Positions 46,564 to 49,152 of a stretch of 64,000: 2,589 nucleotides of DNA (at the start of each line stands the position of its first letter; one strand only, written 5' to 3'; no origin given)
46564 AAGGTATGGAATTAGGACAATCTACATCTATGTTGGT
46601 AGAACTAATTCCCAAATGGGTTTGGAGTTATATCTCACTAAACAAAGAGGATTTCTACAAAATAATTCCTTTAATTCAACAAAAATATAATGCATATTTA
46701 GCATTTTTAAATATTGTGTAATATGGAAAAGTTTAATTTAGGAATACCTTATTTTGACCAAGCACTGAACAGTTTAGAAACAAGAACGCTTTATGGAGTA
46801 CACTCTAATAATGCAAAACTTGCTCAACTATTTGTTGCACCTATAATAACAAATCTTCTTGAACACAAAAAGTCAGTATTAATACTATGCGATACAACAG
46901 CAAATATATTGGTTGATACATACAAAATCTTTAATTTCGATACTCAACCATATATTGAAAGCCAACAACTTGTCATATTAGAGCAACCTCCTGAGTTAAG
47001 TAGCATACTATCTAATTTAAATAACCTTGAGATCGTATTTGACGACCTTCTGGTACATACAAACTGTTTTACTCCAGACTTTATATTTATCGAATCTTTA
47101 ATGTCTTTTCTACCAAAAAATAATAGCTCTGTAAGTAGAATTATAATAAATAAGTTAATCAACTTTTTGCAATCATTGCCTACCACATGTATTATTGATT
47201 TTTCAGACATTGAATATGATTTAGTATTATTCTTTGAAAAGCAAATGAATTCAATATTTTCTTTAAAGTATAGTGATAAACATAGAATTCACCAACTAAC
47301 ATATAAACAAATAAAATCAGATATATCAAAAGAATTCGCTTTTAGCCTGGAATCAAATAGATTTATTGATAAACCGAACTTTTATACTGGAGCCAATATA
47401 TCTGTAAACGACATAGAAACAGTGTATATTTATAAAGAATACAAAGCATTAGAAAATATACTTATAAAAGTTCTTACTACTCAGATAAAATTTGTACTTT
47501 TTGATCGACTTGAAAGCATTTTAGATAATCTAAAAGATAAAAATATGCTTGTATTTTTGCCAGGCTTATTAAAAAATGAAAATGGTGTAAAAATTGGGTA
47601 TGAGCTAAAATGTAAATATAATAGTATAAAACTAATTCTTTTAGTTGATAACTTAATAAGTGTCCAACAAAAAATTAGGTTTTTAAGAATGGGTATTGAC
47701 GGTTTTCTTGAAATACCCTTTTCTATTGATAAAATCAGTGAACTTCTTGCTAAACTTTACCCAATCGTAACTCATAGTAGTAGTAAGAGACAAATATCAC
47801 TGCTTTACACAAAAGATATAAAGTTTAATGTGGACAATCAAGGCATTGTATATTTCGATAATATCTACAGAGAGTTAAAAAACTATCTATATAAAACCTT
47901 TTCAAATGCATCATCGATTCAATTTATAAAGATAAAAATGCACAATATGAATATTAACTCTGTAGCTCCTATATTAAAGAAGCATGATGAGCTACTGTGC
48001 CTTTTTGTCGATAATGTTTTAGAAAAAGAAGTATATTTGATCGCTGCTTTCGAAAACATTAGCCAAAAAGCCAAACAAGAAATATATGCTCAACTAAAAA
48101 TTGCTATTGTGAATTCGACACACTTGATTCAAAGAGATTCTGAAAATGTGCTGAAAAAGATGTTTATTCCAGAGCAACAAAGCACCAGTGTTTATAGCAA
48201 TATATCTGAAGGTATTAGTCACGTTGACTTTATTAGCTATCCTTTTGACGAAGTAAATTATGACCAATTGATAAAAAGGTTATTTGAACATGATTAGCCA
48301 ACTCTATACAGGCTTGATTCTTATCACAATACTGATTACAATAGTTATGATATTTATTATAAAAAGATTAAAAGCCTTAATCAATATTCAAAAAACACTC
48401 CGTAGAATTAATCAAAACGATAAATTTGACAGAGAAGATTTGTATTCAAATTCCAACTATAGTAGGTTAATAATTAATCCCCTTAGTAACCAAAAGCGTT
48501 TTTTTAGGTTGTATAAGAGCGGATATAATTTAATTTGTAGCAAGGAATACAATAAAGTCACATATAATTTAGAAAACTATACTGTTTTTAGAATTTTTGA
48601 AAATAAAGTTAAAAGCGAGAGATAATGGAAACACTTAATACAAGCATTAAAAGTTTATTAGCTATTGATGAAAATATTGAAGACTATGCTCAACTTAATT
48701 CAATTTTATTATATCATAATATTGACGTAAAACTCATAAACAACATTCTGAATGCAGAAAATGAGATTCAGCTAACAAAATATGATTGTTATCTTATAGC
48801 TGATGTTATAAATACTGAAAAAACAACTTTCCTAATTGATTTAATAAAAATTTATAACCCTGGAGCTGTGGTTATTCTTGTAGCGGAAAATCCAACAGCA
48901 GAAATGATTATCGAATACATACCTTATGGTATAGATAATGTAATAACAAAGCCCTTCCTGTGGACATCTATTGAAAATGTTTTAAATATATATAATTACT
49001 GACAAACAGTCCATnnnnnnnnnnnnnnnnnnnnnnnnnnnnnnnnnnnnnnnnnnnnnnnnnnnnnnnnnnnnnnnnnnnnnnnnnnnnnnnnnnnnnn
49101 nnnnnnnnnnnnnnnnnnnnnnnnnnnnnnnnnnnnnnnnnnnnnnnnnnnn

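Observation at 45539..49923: Operon made almost entirely of degenerate or accessory signalling domains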

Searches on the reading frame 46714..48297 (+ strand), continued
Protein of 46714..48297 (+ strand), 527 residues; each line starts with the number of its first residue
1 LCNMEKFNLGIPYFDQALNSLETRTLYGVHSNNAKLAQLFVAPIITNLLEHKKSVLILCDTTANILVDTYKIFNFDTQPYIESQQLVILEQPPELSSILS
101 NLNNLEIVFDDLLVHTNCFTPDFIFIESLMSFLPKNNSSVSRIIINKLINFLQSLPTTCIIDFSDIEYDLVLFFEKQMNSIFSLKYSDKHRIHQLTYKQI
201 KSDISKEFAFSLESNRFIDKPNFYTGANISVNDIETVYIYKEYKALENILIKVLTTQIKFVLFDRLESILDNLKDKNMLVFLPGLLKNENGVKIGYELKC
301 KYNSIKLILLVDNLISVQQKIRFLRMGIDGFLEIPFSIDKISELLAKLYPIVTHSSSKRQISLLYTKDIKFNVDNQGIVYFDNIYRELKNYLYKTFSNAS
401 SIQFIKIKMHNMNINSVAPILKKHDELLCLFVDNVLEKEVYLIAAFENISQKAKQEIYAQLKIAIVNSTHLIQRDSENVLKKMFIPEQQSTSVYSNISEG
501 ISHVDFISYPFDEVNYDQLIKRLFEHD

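Call 69: find_encoding_contigs(protein=P0013, flank=8000, max_places=1)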
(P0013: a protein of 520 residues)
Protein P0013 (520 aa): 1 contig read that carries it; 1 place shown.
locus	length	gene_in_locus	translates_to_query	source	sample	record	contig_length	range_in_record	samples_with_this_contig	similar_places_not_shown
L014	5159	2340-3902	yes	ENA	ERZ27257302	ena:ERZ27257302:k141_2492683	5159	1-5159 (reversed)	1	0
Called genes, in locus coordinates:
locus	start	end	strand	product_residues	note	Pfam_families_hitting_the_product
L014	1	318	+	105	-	?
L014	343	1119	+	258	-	PF02811:PHP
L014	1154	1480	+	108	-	-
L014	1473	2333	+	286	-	PF08668:HDOD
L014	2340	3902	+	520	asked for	-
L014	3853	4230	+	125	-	-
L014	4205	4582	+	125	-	PF00072:Response_reg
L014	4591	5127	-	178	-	PF00857:Isochorismatase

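Call 75: search_protein_families(library=ncbifam, proteins=[L006:7073-7756:+, L007:7217-8008:+, L009:5509-6288:+, L010:7204-8004:+], max_evalue=0.01)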
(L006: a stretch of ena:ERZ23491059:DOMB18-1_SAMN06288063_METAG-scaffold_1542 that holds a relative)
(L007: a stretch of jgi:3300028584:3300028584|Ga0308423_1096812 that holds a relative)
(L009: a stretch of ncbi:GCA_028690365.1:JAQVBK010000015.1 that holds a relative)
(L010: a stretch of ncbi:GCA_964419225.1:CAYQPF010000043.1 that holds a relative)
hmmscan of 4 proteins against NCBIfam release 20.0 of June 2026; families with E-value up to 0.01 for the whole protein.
L006:7073-7756:+ (227 aa): 2 families
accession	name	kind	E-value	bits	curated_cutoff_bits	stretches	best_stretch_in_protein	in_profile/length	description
NF041546.1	ParA_partition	equivalog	0.00064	19.3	180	1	11-75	10-73/203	ParA family partition ATPase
TIGR03574.1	selen_PSTK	equivalog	0.009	15.5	290.5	0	4-44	2-42/249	L-seryl-tRNA(Sec) kinase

L007:7217-8008:+ (263 aa): 6 families
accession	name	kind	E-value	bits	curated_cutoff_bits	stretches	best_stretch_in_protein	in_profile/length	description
NF041277.1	coba_remo_CbiR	equivalog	3.7e-16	59.4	105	1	68-256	65-248/249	cobamide remodeling phosphodiesterase CbiR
NF007360.0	PRK09856.1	equivalog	2.1e-07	30.7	305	1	72-240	75-241/276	fructoselysine 3-epimerase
TIGR00587.1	nfo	subfamily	5.1e-05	22.7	129.65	1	52-244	53-262/279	deoxyribonuclease IV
TIGR03234.1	OH-pyruv-isom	equivalog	5.4e-05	22.6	353.45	1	160-235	161-231/254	hydroxypyruvate isomerase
NF009688.0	PRK13209.1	subfamily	0.0015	17.6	317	1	76-235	86-245/286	L-ribulose-5-phosphate 3-epimerase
TIGR00542.1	hxl6Piso_put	equivalog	0.0048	16.3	272.15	1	72-235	77-240/279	L-ribulose-5-phosphate 3-epimerase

L009:5509-6288:+ (259 aa): 4 families
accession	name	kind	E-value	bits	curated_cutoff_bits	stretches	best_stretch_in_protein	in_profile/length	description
NF007360.0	PRK09856.1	equivalog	1.7e-09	37.6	305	1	49-237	53-247/276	fructoselysine 3-epimerase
TIGR00587.1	nfo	subfamily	8e-07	28.6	129.65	1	48-243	51-266/279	deoxyribonuclease IV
NF009688.0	PRK13209.1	subfamily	8.1e-05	21.7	317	1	68-237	84-253/286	L-ribulose-5-phosphate 3-epimerase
NF002197.0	PRK01060.1-2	equivalog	0.002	17.3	376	1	47-237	59-269/289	deoxyribonuclease IV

L010:7204-8004:+ (266 aa): 13 families
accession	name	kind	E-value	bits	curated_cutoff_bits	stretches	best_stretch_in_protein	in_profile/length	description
TIGR01856.1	hisJ_fam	subfamily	4e-33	115.2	90.2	1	9-240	1-249/252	histidinol-phosphatase HisJ family protein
NF004086.0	PRK05588.1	equivalog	8.5e-30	104.6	321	1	10-254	3-245/255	histidinol phosphate phosphatase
NF005597.0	PRK07329.1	equivalog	3.2e-26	92.4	303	1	6-252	1-244/257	hypothetical protein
NF005596.0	PRK07328.1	subfamily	3.8e-26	92.1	202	1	8-260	3-262/269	histidinol-phosphatase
NF005996.1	PRK08123.1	equivalog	3.6e-17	62.5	133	1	10-239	2-259/262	histidinol-phosphatase HisJ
NF006702.0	PRK09248.1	domain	7e-10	38.8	264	1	6-251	2-216/246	PHP domain-containing protein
NF005235.0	PRK06740.1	equivalog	3.1e-07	30.2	442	1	79-258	141-323/335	histidinol phosphate phosphatase domain-containing protein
NF006375.0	PRK08609.1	equivalog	3.4e-06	25.9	426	1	4-113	332-438/571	DNA polymerase/3'-5' exonuclease PolX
NF005928.0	PRK07945.1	equivalog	0.00018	21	250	1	6-229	97-296/337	PHP domain-containing protein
NF038032.1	CehA_McbA_metalo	domain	0.00019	21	80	1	7-48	3-43/315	CehA/McbA family metallohydrolase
NF004981.0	PRK06361.1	equivalog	0.00028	20.3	117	1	9-86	2-71/217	histidinol phosphate phosphatase domain-containing protein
NF045780.1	TrlF_fam_ATP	equivalog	0.00031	19.6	350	1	7-87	6-82/944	TrlF family AAA-like ATPase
NF041577.1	nside_bi_sphtase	equivalog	0.006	15.8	400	0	6-47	1-41/276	3',5'-nucleoside bisphosphate phosphatase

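Call 82: find_encoding_contigs(protein=P0011, flank=6000, max_places=1)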
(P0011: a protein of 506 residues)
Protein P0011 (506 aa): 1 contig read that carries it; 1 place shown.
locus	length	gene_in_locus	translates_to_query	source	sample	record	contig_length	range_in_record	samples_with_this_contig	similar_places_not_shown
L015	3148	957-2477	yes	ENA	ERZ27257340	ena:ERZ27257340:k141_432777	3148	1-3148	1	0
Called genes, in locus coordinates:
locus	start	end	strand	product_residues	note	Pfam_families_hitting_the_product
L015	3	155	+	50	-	?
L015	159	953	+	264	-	PF02811:PHP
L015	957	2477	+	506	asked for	-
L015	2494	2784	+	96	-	-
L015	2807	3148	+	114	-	?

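Call 83: find_encoding_contigs(protein=P0015, flank=6000, max_places=1)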
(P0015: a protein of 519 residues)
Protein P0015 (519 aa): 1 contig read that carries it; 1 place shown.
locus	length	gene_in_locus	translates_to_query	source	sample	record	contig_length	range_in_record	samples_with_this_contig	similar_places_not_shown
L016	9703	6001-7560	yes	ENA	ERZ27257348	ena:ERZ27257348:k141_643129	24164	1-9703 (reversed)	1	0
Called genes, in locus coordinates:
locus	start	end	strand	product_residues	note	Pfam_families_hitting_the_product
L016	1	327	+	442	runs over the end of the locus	PF00772:DnaB, PF13481:AAA_25, PF03796:DnaB_C, PF06745:ATPase (faint)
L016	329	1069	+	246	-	PF02405:MlaE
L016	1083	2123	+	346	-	PF13531:SBP_bac_11 (weak), PF13416:SBP_bac_8 (weak), PF13343:SBP_bac_6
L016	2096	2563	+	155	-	PF00588:SpoU_methylase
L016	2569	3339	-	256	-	-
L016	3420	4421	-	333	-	PF02729:OTCace_N, PF00185:OTCace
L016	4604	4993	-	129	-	PF01814:Hemerythrin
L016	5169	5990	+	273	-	PF02811:PHP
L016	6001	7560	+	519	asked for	-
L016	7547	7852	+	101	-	-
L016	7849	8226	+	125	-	PF00072:Response_reg (weak)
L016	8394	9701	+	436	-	?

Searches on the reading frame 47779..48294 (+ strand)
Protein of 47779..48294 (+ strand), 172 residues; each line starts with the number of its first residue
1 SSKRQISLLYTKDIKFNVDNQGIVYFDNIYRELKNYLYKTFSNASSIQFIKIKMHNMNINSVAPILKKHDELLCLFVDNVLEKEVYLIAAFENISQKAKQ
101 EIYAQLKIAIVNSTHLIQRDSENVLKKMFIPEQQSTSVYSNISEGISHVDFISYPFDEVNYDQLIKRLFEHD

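Call 63: search_solved_structures(query=A8, max_evalue=10, show_alignments=2)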
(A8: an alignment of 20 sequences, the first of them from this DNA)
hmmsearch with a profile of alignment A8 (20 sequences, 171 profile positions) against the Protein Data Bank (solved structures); distinct sequences matched with E-value up to 10: 0.

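Call 64: search_protein_families(library=pfam, alignment_id=A8, max_evalue=10)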
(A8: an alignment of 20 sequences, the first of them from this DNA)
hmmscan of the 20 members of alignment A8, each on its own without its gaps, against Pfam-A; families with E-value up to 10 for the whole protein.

A. member 1, seq(172 aa): 2 families
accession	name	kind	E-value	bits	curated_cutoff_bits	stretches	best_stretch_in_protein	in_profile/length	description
PF05413.17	Peptidase_C34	-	0.15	12.8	22.4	1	48-85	3-39/92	Putative closterovirus papain-like endopeptidase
PF23830.1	DUF7200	-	0.58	11.1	27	0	5-32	5-31/89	Domain of unknown function (DUF7200)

B. families by the number of members that match (of 20 scanned): 18 families
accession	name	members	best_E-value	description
PF08268.17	FBA_3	1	0.0031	F-box associated domain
PF24869.1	DUF7734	1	0.004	Domain of unknown function (DUF7734)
PF20450.4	PPV_E1_DBD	1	0.014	Papillomavirus E1, DNA-binding domain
PF17083.10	Swm2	1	0.018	Nucleolar protein Swm2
PF02217.22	T_Ag_DNA_bind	1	0.019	Origin of replication binding protein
PF18476.7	PIN_8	1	0.025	PIN like domain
PF11419.13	DUF3194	1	0.038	Protein of unknown function (DUF3194)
PF04561.19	RNA_pol_Rpb2_2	1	0.039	RNA polymerase Rpb2, domain 2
PF19036.6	Fuz_longin_1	1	0.04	First Longin domain of FUZ, MON1 and HPS1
PF23180.1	ALE2_N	1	0.072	Receptor-like PK ALE2 N-terminal domain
PF24959.1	FH3_FHOD1-3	1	0.078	FHOD1/3 FH3 domain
PF05364.19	SecIII_SopE_N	1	0.12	Salmonella type III secretion SopE effector N-terminus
PF05413.17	Peptidase_C34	1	0.15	Putative closterovirus papain-like endopeptidase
PF06176.17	WaaY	1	0.16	Lipopolysaccharide core biosynthesis protein (WaaY)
PF12416.13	DUF3668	1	0.19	Cep120 protein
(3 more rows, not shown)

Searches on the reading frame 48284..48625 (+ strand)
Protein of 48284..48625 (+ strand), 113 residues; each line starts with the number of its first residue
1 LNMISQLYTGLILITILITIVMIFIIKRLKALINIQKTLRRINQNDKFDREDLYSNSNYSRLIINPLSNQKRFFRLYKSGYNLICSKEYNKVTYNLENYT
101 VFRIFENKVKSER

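Call 3: search_protein_families(library=pfam, proteins=[window:48284-48625:+], max_evalue=0.1)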
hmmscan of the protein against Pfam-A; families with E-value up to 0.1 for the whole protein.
window:48284-48625:+ (113 aa): 1 family
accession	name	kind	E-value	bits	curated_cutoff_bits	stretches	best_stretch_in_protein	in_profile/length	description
PF06417.17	EMC4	-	0.097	13.1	25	1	1-47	27-73/118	ER membrane protein complex subunit 4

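Call 4: search_protein_families(library=ncbifam, proteins=[window:48284-48625:+], max_evalue=0.1)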
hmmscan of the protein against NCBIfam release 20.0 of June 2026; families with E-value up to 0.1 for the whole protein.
window:48284-48625:+ (113 aa): 1 family
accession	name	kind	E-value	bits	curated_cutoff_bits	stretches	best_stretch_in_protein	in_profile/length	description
NF005022.0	PRK06432.1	equivalog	0.00045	20.2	164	1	2-101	7-95/151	NADH dehydrogenase subunit A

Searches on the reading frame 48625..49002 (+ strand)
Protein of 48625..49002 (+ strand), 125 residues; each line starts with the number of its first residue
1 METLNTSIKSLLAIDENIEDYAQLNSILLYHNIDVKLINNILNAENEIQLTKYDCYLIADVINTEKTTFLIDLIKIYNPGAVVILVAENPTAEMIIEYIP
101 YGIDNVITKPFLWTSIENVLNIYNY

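Call 3: search_protein_families(library=pfam, proteins=[window:48625-49002:+], max_evalue=0.1)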
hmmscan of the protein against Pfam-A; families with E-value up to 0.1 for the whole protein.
window:48625-49002:+ (125 aa): 1 family
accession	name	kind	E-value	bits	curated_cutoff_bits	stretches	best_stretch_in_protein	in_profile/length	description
PF00072.30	Response_reg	-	3.7e-05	24.3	30.2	1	12-114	2-104/111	Response regulator receiver domain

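Call 4: search_protein_families(library=ncbifam, proteins=[window:48625-49002:+], max_evalue=0.1)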
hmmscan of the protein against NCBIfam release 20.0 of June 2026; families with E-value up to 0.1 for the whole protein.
window:48625-49002:+ (125 aa): 4 families
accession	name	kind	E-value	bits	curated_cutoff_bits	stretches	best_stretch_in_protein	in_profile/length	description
NF051850.1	RespRegRprY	equivalog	0.00027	20.4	370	1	23-113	19-109/234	response regulator transcription factor RprY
NF007750.0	PRK10430.1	equivalog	0.0098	15.4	262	1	39-123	41-120/239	two-component system response regulator DcuR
NF007689.0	PRK10365.1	equivalog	0.03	13.1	760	1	11-120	8-117/441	sigma-54-dependent response regulator transcription factor ZraR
NF041367.1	CheY_Halo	equivalog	0.052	13.9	200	1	63-117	53-107/114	chemotaxis protein CheY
